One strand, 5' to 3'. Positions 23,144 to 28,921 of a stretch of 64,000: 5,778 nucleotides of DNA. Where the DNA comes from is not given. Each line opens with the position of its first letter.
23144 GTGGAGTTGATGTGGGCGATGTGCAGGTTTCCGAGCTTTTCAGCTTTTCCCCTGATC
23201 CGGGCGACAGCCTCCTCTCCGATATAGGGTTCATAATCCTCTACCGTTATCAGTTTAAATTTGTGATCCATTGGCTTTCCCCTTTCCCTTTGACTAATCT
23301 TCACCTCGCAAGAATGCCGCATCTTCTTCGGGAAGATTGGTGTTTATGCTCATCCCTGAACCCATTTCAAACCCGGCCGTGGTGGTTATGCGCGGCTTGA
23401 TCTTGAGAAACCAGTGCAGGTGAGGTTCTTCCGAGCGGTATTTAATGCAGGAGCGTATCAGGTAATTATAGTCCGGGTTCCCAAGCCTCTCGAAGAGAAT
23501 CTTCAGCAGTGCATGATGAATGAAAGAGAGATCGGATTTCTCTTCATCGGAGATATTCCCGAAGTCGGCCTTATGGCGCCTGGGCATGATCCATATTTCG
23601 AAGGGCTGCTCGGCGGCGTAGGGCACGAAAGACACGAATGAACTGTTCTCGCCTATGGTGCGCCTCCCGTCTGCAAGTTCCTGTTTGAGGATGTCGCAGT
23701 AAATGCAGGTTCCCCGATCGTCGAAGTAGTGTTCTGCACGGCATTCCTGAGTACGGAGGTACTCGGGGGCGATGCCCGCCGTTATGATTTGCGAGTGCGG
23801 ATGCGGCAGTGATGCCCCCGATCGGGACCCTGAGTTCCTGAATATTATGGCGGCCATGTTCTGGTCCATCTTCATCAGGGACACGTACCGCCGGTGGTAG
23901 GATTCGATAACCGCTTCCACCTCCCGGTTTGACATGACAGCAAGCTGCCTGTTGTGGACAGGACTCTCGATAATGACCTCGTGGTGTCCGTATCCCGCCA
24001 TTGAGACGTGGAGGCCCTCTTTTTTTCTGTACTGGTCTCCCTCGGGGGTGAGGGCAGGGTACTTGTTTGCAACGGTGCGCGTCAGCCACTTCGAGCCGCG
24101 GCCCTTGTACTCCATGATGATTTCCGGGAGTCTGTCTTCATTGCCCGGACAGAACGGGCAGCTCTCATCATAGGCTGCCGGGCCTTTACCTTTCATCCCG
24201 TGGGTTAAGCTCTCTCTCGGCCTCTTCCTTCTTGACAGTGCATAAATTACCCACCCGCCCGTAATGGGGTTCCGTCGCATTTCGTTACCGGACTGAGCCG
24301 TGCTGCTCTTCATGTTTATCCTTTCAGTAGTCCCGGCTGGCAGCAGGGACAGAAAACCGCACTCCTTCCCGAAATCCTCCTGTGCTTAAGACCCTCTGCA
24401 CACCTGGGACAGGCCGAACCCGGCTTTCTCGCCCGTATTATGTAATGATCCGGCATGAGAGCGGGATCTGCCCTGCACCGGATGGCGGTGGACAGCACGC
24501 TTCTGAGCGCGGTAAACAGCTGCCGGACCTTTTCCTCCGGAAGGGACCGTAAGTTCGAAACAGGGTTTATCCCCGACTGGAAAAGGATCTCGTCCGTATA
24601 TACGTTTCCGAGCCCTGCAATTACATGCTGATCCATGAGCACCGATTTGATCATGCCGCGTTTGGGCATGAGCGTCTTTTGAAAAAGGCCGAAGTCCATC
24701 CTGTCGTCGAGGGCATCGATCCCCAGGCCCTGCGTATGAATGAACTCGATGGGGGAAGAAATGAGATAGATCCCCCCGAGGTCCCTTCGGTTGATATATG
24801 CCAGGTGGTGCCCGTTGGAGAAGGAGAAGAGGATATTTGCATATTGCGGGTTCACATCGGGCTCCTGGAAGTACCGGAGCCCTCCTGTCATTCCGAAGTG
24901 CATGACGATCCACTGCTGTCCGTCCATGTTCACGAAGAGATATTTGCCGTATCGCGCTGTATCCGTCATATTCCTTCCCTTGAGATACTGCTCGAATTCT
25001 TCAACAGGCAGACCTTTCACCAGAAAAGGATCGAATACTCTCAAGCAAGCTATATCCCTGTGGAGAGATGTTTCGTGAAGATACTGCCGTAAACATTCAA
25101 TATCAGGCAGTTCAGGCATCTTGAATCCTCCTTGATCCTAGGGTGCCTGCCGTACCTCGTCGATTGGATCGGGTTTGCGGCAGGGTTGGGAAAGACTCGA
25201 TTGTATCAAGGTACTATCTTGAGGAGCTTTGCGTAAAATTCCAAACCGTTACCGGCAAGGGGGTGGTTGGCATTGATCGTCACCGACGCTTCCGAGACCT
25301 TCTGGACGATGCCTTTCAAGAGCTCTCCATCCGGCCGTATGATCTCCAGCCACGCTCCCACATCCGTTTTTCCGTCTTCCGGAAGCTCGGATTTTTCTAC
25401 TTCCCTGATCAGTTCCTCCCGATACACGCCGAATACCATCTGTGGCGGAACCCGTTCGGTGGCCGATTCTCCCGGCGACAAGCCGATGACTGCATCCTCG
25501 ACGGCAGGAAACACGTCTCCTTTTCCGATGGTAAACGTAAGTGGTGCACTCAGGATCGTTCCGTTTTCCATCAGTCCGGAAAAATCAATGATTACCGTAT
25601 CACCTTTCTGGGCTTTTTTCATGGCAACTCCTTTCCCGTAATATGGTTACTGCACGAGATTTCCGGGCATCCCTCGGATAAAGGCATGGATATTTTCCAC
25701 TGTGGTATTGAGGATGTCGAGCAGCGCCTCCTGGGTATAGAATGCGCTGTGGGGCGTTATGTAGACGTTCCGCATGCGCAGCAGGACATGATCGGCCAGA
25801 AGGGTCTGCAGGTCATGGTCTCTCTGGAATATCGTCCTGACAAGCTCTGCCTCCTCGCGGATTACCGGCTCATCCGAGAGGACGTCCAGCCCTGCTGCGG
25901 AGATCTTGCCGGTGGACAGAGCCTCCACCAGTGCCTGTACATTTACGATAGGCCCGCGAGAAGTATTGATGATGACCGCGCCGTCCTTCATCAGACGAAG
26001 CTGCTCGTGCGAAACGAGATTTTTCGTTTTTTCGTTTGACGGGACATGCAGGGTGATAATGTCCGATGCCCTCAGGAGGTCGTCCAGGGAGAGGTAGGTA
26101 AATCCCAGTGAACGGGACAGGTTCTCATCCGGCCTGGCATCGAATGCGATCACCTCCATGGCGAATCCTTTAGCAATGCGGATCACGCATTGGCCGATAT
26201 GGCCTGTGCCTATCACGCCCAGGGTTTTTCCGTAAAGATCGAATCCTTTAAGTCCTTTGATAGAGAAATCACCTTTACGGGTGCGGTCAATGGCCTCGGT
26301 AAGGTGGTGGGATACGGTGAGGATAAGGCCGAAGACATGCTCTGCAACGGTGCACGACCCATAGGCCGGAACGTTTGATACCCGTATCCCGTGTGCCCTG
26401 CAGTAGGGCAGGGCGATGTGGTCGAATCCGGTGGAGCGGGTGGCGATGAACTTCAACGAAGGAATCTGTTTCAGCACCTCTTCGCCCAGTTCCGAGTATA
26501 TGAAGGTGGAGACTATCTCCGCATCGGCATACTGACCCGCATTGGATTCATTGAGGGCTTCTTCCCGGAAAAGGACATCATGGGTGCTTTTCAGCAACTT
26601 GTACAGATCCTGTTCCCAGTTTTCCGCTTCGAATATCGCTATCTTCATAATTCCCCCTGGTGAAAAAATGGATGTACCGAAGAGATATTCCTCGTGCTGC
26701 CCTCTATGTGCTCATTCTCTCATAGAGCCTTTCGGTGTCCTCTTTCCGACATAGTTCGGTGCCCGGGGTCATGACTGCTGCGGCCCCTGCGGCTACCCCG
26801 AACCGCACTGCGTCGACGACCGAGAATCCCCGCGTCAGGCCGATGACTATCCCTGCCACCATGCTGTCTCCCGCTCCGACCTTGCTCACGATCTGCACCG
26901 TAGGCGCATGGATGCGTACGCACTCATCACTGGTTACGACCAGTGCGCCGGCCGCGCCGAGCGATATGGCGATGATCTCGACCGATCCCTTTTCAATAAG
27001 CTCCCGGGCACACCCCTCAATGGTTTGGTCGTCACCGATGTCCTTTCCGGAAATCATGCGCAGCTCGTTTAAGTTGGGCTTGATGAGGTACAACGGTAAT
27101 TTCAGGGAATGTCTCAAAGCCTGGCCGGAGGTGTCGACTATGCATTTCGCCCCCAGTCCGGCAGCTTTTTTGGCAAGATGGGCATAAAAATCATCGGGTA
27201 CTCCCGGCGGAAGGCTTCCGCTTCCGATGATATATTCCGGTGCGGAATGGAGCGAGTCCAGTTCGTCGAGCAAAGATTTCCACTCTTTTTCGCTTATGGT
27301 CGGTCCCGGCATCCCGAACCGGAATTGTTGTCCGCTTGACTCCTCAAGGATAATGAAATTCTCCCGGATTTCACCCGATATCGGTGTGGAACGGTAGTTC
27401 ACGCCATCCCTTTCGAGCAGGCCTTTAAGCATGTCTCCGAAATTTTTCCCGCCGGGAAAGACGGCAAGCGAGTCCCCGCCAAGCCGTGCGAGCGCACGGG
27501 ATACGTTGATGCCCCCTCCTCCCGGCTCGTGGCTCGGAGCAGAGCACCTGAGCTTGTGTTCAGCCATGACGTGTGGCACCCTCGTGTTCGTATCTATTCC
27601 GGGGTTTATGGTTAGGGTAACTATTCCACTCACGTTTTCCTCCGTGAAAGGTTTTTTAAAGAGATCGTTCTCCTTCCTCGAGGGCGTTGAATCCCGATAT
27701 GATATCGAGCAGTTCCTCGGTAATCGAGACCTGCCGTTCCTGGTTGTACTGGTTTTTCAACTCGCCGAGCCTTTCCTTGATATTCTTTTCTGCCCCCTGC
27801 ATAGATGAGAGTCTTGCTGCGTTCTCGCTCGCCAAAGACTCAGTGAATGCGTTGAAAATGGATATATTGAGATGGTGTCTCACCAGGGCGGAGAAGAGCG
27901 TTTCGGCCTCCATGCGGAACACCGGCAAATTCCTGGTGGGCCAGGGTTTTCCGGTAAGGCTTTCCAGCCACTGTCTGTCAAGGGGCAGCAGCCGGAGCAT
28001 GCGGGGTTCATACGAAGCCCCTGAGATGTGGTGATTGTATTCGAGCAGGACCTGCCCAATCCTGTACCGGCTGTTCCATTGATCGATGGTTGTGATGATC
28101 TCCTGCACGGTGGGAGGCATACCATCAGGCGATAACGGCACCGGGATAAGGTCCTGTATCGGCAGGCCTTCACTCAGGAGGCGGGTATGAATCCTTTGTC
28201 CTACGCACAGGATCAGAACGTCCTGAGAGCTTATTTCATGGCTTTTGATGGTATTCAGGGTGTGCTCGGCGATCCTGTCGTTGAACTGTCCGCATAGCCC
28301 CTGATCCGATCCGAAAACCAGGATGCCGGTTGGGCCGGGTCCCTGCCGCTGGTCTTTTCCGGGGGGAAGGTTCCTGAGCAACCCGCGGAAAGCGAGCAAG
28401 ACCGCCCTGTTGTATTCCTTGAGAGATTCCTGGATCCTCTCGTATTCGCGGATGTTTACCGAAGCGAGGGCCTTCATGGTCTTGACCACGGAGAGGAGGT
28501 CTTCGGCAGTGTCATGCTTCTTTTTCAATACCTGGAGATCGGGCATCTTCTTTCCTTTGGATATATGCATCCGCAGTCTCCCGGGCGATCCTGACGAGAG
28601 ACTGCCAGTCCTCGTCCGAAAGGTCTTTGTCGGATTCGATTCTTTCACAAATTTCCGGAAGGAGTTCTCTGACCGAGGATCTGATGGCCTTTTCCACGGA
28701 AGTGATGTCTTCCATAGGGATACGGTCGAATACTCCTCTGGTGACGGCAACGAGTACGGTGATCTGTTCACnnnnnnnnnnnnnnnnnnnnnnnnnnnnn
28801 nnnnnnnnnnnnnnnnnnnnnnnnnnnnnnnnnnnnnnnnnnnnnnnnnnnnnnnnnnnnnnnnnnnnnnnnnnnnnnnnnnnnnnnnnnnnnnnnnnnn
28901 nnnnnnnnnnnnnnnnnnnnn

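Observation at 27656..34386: Complete N-type (Na+-type) F-ATPase operon atpDCQRBEFAG with a Na+-binding c subunit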

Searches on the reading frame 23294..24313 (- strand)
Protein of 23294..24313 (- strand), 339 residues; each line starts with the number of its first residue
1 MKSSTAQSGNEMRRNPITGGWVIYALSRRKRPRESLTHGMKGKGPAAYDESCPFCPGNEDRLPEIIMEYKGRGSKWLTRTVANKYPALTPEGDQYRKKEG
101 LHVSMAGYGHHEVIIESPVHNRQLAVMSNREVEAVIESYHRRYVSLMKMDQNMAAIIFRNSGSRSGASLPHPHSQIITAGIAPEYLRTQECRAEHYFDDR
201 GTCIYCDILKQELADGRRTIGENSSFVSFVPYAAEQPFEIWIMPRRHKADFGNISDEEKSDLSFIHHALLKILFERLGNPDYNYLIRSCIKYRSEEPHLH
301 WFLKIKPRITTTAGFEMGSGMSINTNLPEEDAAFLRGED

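Call 41: search_protein_families(library=ncbifam, proteins=[window:23294-24313:-], max_evalue=0.00001)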
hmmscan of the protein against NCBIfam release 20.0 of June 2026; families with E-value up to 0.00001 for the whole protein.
window:23294-24313:- (339 aa): 2 families
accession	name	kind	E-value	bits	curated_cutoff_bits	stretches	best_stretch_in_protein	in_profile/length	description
NF008724.0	PRK11720.1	equivalog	5.6e-44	150.7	448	1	8-301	8-293/348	UDP-glucose--hexose-1-phosphate uridylyltransferase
TIGR00209.1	galT_1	equivalog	8.7e-35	120.3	102.1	1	11-269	12-263/349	galactose-1-phosphate uridylyltransferase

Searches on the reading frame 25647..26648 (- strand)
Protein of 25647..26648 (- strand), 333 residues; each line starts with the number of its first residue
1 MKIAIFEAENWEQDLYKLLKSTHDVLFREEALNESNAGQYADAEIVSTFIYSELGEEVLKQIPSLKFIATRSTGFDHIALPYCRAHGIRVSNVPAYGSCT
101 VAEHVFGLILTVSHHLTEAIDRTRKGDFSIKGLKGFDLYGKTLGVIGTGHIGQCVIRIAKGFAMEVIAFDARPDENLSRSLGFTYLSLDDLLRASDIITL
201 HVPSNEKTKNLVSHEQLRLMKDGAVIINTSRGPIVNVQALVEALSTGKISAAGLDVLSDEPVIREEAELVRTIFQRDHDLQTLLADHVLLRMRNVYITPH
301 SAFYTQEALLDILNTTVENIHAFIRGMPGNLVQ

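Call 41: search_protein_families(library=ncbifam, proteins=[window:25647-26648:-], max_evalue=0.00001)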
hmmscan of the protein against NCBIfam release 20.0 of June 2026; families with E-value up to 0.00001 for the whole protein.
window:25647-26648:- (333 aa): 22 families
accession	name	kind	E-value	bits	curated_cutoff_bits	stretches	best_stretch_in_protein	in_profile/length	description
NF000492.1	vanH_gen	exception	8e-64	215.6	540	1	3-323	1-310/312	D-lactate dehydrogenase VanH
TIGR01327.1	PGDH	equivalog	5.2e-61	207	454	1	52-327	50-304/525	phosphoglycerate dehydrogenase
NF009714.1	PRK13243.1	equivalog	1.3e-59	202.2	455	1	41-332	44-322/332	glyoxylate reductase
NF000371.1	vanH_Agroup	exception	3e-57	194.3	700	1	3-325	6-317/322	VanH-A/VanH-Pt family D-lactate dehydrogenase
NF006263.0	PRK08410.1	equivalog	1e-54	186.1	389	1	1-325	1-308/311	D-2-hydroxyacid dehydrogenase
NF005069.0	PRK06487.1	equivalog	2.3e-54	184.6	448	1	18-332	24-319/320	2-hydroxyacid dehydrogenase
NF005387.0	PRK06932.1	equivalog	1.4e-52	178.6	492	1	40-325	42-311/314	2-hydroxyacid dehydrogenase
NF000128.1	vanH-Sc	exception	2.5e-49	168.2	650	1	29-323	49-330/337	D-lactate dehydrogenase VanH-Sc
NF000004.1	vanH-D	exception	6.8e-49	166.7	550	1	2-327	6-320/323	D-lactate dehydrogenase VanH-D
NF000151.1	vanH-Ac1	exception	2.3e-48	165.3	750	1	65-323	103-347/351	D-lactate dehydrogenase VanH-Ac1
NF008759.0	PRK11790.1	equivalog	3.4e-48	164.3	404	1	8-324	17-317/410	phosphoglycerate dehydrogenase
NF000112.1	vanH-Amyco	exception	6.9e-48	163.7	625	1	29-323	58-339/348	VanH-AOV family D-lactate dehydrogenase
NF006374.0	PRK08605.1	subfamily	3.4e-44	151.3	356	1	2-318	3-320/332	D-lactate dehydrogenase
NF011938.0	PRK15409.1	equivalog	4.8e-43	147.4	492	1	51-321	53-306/324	glyoxylate/hydroxypyruvate reductase GhrB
NF009127.0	PRK12480.1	equivalog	1.3e-40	139.4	579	1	2-317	3-313/330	D-lactate dehydrogenase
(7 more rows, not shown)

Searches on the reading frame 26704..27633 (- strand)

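Call 41: search_protein_families(library=ncbifam, proteins=[window:26704-27633:-], max_evalue=0.00001)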
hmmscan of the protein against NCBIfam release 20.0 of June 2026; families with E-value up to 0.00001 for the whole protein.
window:26704-27633:- (309 aa): 26 families (the best 25 are shown)
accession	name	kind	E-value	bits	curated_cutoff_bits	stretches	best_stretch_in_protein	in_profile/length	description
TIGR03168.1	1-PFK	subfamily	5.5e-93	311.2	216.4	1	4-307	1-302/305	hexose kinase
NF007632.0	PRK10294.1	equivalog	1.4e-83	280.8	353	1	1-308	1-308/310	6-phosphofructokinase II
TIGR03828.1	pfkB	equivalog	8.2e-81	271.4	292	1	4-306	1-301/305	1-phosphofructokinase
NF041320.1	pfkB_Halo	equivalog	6.5e-48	163.7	400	1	4-307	2-297/302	1-phosphofructokinase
NF010033.0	PRK13508.1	equivalog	5.8e-43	147.3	469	1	4-268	2-265/309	tagatose-6-phosphate kinase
NF007068.0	PRK09513.1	equivalog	3.5e-41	141.4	432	1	4-294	5-293/312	1-phosphofructokinase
TIGR01231.1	lacC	equivalog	4.6e-40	137.8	409.55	1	4-271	2-269/310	tagatose-6-phosphate kinase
TIGR02152.1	D_ribokin_bact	equivalog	1.9e-20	73.4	299.65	1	180-293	175-287/298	ribokinase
TIGR02198.1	rfaE_dom_I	equivalog_domain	1.2e-17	64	345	1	38-300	47-310/315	D-glycero-beta-D-manno-heptose-7-phosphate kinase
NF008353.0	PRK11142.1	equivalog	1.4e-15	57.6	341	1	170-292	168-289/307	ribokinase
TIGR04382.1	myo_inos_iolC_N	equivalog_domain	6.4e-14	51.9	300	1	202-289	205-292/309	5-dehydro-2-deoxygluconokinase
NF006957.1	PRK09434.1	equivalog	1.1e-12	48.1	450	1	184-270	183-264/302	fructokinase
NF007321.0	PRK09813.1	equivalog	2e-11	43.9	247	1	191-289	160-257/261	fructoselysine 6-kinase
NF008454.0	PRK11316.1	equivalog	5.3e-10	38.5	521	1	37-297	49-305/475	bifunctional D-glycero-beta-D-manno-heptose-7-phosphate kinase/D-glycero-beta-D-manno-heptose 1-phosphate adenylyltransferase HldE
NF040938.1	KDG_KDGal_kin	equivalog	3.8e-09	36.1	400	1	208-303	206-302/305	bifunctional 2-dehydro-3-deoxygluconokinase/2-dehydro-3-deoxygalactonokinase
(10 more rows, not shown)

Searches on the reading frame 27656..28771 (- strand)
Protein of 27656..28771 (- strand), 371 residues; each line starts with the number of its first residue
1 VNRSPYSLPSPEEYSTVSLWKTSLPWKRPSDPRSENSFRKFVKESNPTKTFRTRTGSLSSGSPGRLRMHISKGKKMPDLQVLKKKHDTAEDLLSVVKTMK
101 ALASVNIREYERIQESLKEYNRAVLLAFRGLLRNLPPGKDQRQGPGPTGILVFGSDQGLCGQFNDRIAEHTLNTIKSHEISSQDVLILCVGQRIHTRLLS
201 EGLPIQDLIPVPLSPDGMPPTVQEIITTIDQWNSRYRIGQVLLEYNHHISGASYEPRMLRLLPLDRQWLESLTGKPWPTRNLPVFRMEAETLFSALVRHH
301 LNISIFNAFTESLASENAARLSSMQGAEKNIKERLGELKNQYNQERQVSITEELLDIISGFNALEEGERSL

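Call 3: search_protein_families(library=pfam, proteins=[window:27656-28771:-], max_evalue=0.01)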
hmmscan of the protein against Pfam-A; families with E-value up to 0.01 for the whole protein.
window:27656-28771:- (371 aa): 1 family
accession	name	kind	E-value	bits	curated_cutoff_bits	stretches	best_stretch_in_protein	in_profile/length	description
PF00231.24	ATP-synt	-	6e-56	190.7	39.9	1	79-364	2-285/285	ATP synthase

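Call 4: search_protein_families(library=ncbifam, proteins=[window:27656-28771:-], max_evalue=0.01)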
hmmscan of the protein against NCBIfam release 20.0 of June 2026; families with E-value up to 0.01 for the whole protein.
window:27656-28771:- (371 aa): 13 families
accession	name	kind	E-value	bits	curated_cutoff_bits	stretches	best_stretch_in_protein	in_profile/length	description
TIGR03323.1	alt_F1F0_F1_gam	exception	2.7e-88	296.1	282.35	1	82-364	1-285/285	alternate F1F0 ATPase, F1 subunit gamma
TIGR01146.1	ATPsyn_F1gamma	equivalog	1.9e-40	139.5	194.45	1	76-364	1-286/286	ATP synthase F1 subunit gamma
NF009959.0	PRK13426.1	equivalog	1.6e-28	100.1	394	1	76-361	1-288/291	F0F1 ATP synthase subunit gamma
NF009957.0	PRK13424.1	equivalog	1.2e-27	96.9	436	1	76-365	1-290/291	F0F1 ATP synthase subunit gamma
NF004145.0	PRK05621.1-2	equivalog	3.6e-27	95.6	317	1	76-366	1-304/306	F0F1 ATP synthase subunit gamma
NF004144.0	PRK05621.1-1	equivalog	3.7e-27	95.5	372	1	148-363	76-286/287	F0F1 ATP synthase subunit gamma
NF004147.0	PRK05621.2-1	equivalog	7.6e-26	91.6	382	1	79-365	5-293/293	F0F1 ATP synthase subunit gamma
NF004146.0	PRK05621.1-4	equivalog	1.4e-25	90.3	342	1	76-364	1-296/296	F0F1 ATP synthase subunit gamma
NF010709.0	PRK14111.1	equivalog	3.6e-22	79.1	425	1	149-365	80-289/290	F0F1 ATP synthase subunit gamma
NF009958.0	PRK13425.1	equivalog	2.2e-21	76.5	501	1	150-365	79-291/292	F0F1 ATP synthase subunit gamma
NF010708.0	PRK14110.1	equivalog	5.2e-21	75.3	445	1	150-364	80-290/291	F0F1 ATP synthase subunit gamma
NF009960.0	PRK13427.1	equivalog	2.1e-15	57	432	1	150-364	79-288/289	F0F1 ATP synthase subunit gamma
NF009956.0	PRK13422.1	equivalog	6.7e-12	45.4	582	1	240-363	170-297/298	F0F1 ATP synthase subunit gamma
